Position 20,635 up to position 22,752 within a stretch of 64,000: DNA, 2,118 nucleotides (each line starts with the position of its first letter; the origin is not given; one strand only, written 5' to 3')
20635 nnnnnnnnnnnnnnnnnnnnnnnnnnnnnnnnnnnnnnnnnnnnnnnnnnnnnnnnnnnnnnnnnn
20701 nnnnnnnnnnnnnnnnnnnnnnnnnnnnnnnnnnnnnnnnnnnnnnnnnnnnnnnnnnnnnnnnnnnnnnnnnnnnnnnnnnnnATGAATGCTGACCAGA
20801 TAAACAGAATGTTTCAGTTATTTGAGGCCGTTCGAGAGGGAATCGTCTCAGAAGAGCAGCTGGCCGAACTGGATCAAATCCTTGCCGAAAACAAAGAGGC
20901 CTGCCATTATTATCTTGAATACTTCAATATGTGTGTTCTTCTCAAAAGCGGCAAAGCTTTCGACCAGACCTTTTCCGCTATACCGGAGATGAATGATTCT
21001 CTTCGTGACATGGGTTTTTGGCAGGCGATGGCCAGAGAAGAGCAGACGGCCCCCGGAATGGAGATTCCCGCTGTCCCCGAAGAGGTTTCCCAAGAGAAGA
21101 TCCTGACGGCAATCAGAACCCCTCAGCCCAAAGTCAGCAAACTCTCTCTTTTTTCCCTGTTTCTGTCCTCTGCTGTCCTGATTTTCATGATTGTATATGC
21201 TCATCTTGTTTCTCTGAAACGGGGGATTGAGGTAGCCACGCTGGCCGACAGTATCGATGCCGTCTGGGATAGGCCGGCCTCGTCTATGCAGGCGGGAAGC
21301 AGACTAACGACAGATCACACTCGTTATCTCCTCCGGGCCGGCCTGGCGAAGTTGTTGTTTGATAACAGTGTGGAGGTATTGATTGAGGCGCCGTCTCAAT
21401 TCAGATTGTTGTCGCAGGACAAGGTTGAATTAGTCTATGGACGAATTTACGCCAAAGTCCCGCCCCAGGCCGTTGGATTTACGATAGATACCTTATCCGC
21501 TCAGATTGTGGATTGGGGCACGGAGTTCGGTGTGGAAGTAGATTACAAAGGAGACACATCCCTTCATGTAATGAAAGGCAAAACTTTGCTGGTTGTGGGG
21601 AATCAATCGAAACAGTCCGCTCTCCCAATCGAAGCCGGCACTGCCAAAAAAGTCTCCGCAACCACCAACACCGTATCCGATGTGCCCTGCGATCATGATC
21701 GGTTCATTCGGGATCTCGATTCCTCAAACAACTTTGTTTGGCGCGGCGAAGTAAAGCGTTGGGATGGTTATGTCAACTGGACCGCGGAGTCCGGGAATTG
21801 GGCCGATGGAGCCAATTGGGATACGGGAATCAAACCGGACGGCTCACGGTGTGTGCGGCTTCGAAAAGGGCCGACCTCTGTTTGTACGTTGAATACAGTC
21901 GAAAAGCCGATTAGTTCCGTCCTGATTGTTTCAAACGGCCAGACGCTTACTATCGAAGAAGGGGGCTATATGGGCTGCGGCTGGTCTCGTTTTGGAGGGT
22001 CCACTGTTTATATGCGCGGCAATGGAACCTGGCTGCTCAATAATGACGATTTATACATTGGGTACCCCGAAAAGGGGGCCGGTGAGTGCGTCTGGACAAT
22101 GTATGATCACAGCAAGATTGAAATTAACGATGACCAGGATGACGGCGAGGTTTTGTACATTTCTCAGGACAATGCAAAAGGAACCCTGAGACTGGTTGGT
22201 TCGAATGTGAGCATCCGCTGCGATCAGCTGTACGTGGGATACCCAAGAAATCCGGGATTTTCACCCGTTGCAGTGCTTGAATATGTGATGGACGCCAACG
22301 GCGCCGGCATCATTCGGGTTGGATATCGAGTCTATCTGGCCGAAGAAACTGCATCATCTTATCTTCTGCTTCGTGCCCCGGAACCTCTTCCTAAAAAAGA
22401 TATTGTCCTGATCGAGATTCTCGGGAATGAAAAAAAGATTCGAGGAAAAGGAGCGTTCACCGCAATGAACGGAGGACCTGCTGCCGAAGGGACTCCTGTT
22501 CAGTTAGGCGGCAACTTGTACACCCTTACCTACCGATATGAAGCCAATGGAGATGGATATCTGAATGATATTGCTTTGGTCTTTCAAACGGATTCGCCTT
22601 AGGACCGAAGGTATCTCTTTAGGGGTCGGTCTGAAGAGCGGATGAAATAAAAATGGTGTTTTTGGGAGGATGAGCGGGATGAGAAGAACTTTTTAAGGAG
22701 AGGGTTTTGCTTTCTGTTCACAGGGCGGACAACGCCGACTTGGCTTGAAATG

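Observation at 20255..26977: The external domain of a FecR-type anti-sigma is a paralogue of the N-terminal module of the two dockerin-tagged exoproteins encoded just downstream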

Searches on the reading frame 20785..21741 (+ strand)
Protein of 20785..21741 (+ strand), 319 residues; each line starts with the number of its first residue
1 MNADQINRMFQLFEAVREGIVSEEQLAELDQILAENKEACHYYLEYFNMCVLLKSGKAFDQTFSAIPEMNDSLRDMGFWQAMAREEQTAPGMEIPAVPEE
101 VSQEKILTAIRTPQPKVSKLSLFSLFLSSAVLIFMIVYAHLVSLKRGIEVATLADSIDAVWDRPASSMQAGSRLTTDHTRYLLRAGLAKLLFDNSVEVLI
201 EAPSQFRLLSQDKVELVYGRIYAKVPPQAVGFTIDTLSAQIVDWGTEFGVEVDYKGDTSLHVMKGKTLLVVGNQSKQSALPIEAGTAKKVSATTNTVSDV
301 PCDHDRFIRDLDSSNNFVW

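Call 50: find_homologous_proteins(query=window:20785-21741:+, max_evalue=0.00001)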
Query window:20785-21741:+ (319 aa): 27 proteins with E <= 0.00001 among 2193 candidates.
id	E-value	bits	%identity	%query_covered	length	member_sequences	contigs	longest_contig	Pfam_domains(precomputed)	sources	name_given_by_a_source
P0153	5.0e-74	267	44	97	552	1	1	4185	PF04773.19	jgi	-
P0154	2.8e-71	258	42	100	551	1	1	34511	PF04773.19,PF08305.18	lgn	-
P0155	9.3e-71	257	42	100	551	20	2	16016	PF04773.19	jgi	jgi:hypothetical protein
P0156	1.4e-70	256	42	97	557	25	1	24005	PF04773.19,PF08305.18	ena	-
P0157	2.7e-70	255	42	97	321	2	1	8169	PF04773.19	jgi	-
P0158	1.2e-66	243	41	95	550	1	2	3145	PF04773.19,PF08305.18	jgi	jgi:hypothetical protein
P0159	1.1e-62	230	42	95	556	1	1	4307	PF04773.19,PF08305.18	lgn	-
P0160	3.7e-62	228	44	82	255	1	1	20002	PF04773.19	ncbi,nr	ncbi:MAG TPA: FecR family protein, partial [Anaerohalosphaeraceae bacterium]|nr:FecR family protein 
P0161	7.1e-62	228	39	98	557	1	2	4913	PF04773.19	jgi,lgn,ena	-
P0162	2.1e-61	226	38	100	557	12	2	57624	-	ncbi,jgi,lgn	jgi:hypothetical protein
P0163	2.6e-61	226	39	91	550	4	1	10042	PF04773.19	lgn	-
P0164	4.0e-59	218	37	97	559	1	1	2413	PF08305.18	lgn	-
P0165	9.3e-58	214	37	99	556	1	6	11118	PF04773.19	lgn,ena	-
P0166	1.1e-56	210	38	97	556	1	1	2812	PF08305.18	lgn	-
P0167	1.4e-54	204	38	95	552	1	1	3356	-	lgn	-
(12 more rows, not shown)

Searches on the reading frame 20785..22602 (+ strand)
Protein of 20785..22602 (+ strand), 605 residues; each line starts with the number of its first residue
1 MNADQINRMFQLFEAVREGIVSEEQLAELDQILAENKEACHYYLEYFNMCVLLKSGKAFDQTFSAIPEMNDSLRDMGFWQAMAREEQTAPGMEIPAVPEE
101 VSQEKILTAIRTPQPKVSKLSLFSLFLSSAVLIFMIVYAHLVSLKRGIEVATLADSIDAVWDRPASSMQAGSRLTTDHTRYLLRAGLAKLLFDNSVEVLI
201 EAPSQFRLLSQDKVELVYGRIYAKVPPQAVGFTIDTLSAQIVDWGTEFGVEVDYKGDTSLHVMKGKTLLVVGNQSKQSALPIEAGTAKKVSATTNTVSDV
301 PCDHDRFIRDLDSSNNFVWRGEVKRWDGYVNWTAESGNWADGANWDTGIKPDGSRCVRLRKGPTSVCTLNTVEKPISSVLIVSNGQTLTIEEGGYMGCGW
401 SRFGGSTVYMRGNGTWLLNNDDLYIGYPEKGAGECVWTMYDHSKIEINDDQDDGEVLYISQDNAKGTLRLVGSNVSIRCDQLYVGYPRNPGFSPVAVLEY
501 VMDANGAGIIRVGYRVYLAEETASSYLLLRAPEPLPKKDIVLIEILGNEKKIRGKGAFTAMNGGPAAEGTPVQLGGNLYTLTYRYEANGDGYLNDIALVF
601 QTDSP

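Call 7: search_protein_families(library=pfam, proteins=[window:20785-22599:+], max_evalue=0.1)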
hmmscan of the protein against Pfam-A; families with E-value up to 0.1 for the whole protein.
window:20785-22599:+ (605 aa): 1 family
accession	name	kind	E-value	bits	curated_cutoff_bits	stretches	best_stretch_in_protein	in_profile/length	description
PF04773.18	FecR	-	2.8e-06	28.1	24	1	188-266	11-95/97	FecR protein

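Call 8: search_protein_families(library=ncbifam, proteins=[window:20785-22599:+], max_evalue=0.1)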
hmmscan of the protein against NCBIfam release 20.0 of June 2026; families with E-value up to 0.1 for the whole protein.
window:20785-22599:+ (605 aa): 0 families

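Call 39: find_encoding_contigs(protein=window:20785-22602:+, flank=3000, max_places=3)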
Protein window:20785-22602:+ (605 aa): 22 contigs read that carry it; 3 places shown.
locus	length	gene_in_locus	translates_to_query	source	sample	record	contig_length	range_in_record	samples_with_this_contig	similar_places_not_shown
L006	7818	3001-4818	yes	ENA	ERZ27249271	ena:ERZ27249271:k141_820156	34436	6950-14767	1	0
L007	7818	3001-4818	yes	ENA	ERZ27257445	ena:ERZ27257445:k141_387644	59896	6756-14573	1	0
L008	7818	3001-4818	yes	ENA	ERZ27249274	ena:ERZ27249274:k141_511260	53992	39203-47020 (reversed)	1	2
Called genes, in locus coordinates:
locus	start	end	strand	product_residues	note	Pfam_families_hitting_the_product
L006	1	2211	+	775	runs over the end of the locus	PF14498:Glyco_hyd_65N_2, PF22124:Glyco_hydro_95_cat, PF21307:Glyco_hydro_95_C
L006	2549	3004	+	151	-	PF04542:Sigma70_r2 (weak), PF08281:Sigma70_r4_2 (weak)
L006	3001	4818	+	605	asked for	PF04773:FecR (weak)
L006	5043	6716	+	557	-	PF22352:K319L-like_PKD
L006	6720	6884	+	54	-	-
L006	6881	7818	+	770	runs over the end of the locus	PF00544:Pectate_lyase_4, PF13229:Beta_helix (weak), PF00404:Dockerin_1 (weak)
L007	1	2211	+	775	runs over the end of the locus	PF14498:Glyco_hyd_65N_2, PF22124:Glyco_hydro_95_cat, PF21307:Glyco_hydro_95_C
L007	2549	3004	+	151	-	PF04542:Sigma70_r2 (weak), PF08281:Sigma70_r4_2 (weak)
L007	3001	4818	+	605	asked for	PF04773:FecR (weak)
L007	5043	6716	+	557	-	PF22352:K319L-like_PKD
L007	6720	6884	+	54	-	-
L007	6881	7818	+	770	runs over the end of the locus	PF00544:Pectate_lyase_4, PF13229:Beta_helix (weak), PF00404:Dockerin_1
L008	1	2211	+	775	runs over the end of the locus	PF14498:Glyco_hyd_65N_2, PF22124:Glyco_hydro_95_cat, PF21307:Glyco_hydro_95_C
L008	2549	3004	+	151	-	PF04542:Sigma70_r2 (weak), PF08281:Sigma70_r4_2 (weak)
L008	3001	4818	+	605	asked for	PF04773:FecR (weak)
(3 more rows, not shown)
